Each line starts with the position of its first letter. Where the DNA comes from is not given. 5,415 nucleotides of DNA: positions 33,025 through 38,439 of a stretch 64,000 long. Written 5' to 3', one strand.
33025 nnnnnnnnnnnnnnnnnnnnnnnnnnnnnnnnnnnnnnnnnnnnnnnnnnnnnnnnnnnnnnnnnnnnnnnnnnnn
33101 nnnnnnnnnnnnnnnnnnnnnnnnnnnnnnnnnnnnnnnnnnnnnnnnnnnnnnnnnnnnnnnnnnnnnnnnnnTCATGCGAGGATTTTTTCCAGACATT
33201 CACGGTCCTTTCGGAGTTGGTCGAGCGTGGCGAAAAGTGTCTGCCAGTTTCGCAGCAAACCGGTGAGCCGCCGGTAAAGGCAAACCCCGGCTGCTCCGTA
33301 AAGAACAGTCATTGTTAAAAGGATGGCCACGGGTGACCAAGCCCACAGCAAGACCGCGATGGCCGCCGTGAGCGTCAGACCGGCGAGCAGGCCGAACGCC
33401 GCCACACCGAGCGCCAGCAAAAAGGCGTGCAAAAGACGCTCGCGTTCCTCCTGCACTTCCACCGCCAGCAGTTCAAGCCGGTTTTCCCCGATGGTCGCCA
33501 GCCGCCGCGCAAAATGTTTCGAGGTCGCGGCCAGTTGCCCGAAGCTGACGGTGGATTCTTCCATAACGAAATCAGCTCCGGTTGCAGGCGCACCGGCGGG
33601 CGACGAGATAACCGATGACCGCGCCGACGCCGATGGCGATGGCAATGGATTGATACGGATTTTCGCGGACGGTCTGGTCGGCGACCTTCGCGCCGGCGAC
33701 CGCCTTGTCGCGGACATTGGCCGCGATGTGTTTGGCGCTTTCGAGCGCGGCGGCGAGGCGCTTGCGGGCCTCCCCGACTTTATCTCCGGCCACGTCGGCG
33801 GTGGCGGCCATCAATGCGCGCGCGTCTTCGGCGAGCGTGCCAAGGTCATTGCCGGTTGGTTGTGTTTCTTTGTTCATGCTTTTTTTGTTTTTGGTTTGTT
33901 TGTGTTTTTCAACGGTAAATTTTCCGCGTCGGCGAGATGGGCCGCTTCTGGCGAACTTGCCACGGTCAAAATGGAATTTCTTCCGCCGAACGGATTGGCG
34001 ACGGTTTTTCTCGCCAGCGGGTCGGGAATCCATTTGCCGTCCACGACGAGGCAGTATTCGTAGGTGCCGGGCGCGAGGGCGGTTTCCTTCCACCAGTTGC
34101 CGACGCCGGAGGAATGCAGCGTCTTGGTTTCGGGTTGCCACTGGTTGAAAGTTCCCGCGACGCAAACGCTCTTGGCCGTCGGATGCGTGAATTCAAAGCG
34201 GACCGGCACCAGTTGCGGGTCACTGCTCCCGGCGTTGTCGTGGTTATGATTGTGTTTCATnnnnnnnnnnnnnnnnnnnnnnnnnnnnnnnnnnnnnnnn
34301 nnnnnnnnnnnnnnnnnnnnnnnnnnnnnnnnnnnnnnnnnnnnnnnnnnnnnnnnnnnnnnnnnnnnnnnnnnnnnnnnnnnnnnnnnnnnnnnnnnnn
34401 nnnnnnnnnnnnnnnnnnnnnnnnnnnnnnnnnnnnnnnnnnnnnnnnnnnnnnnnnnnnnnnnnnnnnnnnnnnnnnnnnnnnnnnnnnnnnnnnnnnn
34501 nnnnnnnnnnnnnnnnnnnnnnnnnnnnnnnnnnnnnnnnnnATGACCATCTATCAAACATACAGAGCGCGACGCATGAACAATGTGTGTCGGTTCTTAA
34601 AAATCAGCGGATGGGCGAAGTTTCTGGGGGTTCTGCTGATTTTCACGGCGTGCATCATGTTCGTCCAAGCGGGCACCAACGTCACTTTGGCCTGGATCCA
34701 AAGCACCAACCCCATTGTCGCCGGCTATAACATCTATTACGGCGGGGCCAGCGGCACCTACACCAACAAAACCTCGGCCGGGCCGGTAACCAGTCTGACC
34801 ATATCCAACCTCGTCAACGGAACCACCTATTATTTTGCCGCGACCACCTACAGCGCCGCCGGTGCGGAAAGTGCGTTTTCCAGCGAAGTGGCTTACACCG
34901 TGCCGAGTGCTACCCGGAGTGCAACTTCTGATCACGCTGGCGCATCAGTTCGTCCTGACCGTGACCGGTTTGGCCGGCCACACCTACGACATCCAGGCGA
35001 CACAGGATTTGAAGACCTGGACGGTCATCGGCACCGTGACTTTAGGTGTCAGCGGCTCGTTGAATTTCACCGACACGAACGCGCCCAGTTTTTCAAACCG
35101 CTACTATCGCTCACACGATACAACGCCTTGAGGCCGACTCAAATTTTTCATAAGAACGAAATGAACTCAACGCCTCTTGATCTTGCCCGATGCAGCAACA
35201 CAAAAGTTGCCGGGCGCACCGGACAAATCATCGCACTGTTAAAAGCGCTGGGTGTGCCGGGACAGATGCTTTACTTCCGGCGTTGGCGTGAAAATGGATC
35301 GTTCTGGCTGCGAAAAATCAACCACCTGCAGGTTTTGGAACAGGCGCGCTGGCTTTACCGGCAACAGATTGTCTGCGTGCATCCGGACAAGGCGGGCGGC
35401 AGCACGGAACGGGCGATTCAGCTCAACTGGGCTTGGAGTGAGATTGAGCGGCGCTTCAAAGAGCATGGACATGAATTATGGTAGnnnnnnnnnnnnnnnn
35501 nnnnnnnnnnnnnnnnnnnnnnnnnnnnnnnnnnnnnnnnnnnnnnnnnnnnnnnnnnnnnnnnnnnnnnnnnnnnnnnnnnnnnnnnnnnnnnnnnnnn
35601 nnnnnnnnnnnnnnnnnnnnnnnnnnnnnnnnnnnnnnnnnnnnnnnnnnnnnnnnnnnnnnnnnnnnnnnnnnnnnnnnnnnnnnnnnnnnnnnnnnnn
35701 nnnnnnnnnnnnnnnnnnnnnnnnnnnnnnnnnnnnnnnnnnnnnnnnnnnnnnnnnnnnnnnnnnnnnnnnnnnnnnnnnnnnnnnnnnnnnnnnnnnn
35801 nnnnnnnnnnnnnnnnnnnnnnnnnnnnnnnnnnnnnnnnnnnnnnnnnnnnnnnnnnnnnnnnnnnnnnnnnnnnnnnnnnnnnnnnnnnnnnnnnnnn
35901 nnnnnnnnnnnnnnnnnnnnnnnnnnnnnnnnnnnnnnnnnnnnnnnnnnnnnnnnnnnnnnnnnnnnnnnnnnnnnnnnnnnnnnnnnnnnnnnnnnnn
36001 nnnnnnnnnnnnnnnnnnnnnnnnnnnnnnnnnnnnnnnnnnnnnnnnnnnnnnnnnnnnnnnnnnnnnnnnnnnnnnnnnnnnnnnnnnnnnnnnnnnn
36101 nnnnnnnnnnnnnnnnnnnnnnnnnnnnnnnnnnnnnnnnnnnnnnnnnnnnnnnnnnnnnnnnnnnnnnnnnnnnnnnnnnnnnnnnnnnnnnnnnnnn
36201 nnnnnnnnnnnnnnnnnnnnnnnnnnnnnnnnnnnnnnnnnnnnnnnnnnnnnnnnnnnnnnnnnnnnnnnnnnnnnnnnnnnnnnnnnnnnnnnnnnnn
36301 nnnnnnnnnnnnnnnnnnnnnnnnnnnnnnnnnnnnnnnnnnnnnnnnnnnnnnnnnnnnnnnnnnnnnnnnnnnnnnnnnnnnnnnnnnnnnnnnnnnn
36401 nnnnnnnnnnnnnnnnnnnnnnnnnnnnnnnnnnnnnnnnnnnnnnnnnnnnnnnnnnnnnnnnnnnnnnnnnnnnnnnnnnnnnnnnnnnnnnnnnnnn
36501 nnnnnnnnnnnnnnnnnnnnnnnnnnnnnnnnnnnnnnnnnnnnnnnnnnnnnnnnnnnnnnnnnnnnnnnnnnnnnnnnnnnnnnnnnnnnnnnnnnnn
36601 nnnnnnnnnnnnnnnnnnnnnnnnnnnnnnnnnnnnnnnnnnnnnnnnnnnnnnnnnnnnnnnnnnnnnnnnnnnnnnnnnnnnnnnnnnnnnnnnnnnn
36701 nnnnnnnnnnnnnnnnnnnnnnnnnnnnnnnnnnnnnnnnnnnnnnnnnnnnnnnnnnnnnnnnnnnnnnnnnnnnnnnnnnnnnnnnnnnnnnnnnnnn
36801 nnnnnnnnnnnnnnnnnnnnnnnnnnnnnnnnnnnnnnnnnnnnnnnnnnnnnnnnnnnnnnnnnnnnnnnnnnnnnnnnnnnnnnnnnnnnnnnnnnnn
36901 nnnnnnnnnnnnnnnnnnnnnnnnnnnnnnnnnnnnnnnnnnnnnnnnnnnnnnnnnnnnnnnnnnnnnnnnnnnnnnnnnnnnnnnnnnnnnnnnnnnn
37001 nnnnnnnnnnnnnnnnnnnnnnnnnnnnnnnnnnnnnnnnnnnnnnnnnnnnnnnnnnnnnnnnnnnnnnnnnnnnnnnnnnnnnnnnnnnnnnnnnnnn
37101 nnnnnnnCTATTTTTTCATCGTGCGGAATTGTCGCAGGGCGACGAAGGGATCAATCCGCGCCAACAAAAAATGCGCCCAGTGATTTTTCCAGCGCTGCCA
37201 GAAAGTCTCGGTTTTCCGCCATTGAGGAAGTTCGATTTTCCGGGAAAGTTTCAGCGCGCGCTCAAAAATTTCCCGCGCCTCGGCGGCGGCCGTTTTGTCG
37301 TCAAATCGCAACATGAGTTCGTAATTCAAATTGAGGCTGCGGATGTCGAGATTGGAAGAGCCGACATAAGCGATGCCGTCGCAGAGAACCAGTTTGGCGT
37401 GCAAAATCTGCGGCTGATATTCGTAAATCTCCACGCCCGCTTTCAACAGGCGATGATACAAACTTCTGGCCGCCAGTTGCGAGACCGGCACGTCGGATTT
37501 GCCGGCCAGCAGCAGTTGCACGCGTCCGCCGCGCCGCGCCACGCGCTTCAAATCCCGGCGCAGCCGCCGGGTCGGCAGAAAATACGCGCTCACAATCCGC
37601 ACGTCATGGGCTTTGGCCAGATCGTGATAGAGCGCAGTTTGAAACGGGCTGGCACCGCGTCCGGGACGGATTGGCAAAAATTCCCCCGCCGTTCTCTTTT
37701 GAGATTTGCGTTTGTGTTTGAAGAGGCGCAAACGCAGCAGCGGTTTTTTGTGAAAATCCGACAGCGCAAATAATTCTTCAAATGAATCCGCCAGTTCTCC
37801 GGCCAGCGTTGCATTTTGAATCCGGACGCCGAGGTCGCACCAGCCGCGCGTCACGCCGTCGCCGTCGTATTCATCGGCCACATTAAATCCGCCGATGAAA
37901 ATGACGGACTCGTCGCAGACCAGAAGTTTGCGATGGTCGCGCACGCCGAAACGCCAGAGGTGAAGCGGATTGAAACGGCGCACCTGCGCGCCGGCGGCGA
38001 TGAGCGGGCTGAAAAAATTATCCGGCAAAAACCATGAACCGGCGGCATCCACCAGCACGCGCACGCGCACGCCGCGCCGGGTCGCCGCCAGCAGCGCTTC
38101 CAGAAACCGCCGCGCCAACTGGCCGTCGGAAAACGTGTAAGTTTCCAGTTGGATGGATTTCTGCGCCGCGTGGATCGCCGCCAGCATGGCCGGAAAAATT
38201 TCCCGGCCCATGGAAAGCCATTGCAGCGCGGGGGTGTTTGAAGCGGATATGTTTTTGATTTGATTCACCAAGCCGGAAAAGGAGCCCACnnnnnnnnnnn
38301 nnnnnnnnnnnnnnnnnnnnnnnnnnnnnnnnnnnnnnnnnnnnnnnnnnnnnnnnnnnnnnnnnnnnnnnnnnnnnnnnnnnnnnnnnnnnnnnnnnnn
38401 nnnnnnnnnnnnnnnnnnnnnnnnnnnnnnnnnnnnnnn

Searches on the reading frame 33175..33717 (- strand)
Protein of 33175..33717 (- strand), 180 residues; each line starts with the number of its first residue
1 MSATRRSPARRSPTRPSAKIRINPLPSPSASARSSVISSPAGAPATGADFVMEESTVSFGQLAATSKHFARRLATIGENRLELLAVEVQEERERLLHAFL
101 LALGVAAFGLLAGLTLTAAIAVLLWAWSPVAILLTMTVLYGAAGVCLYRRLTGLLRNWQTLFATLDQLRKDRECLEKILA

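Call 11: search_protein_families(library=pfam, proteins=[window:33175-33717:-], max_evalue=0.01)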
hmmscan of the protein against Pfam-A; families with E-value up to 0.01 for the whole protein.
window:33175-33717:- (180 aa): 1 family
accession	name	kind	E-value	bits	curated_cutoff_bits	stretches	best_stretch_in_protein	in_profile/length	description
PF07332.16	Phage_holin_3_6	-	1e-12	48.5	28.4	1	68-175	6-115/116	Putative Actinobacterial Holin-X, holin superfamily III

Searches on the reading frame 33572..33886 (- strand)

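Call 62: search_protein_families(library=pfam, proteins=[window:33572-33886:-], max_evalue=0.01)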
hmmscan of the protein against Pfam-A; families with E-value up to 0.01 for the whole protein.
window:33572-33886:- (104 aa): 3 families
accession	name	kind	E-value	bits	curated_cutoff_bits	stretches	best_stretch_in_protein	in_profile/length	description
PF19029.5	DUF883_C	-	4.1e-15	55.6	27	1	69-98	1-30/30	DUF883 C-terminal glycine zipper region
PF05957.18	DUF883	-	1.3e-07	31.8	25.4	1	13-60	5-52/53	DUF883 N-terminal domain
PF16859.10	TetR_C_11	-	0.0058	17.4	32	1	14-67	3-57/113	Tetracyclin repressor-like, C-terminal domain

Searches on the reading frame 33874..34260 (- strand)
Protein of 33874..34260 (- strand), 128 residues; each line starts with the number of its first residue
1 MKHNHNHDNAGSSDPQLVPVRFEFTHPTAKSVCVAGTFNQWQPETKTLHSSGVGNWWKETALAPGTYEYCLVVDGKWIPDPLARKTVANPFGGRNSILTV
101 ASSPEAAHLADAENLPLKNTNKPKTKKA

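Call 9: search_protein_families(library=pfam, proteins=[window:33874-34260:-], max_evalue=0.01)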
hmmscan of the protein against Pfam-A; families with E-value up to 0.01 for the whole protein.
window:33874-34260:- (128 aa): 3 families
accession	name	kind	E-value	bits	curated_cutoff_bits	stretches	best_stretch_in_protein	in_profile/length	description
PF16561.11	AMPK1_CBM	-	4.1e-12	46.6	26.8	1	18-102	1-81/85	Glycogen recognition site of AMP-activated protein kinase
PF02922.24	CBM_48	-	0.0003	21.5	22.4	1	20-77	13-77/83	Carbohydrate-binding module 48 (Isoamylase N-terminal domain)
PF22058.2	X25_BaPul_like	-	0.002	18.6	27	1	36-79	13-58/87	Pullulanase X25 domain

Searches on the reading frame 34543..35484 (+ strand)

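Call 11: search_protein_families(library=pfam, proteins=[window:34543-35484:+], max_evalue=0.01)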
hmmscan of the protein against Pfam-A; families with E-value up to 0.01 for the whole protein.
window:34543-35484:+ (313 aa): 1 family
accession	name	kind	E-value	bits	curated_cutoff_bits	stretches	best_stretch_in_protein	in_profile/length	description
PF00041.27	fn3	-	4.4e-07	30.4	25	1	44-114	13-79/84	Fibronectin type III domain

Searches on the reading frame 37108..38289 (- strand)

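Call 11: search_protein_families(library=pfam, proteins=[window:37108-38289:-], max_evalue=0.01)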
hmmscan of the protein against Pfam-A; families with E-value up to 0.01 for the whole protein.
window:37108-38289:- (393 aa): 2 families
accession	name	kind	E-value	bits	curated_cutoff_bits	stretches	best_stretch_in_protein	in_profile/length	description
PF13091.12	PLDc_2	-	1.2e-45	155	27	2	226-344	7-130/132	PLD-like domain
PF00614.28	PLDc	-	2.2e-09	37.3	21.9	1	117-141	4-28/28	Phospholipase D Active site motif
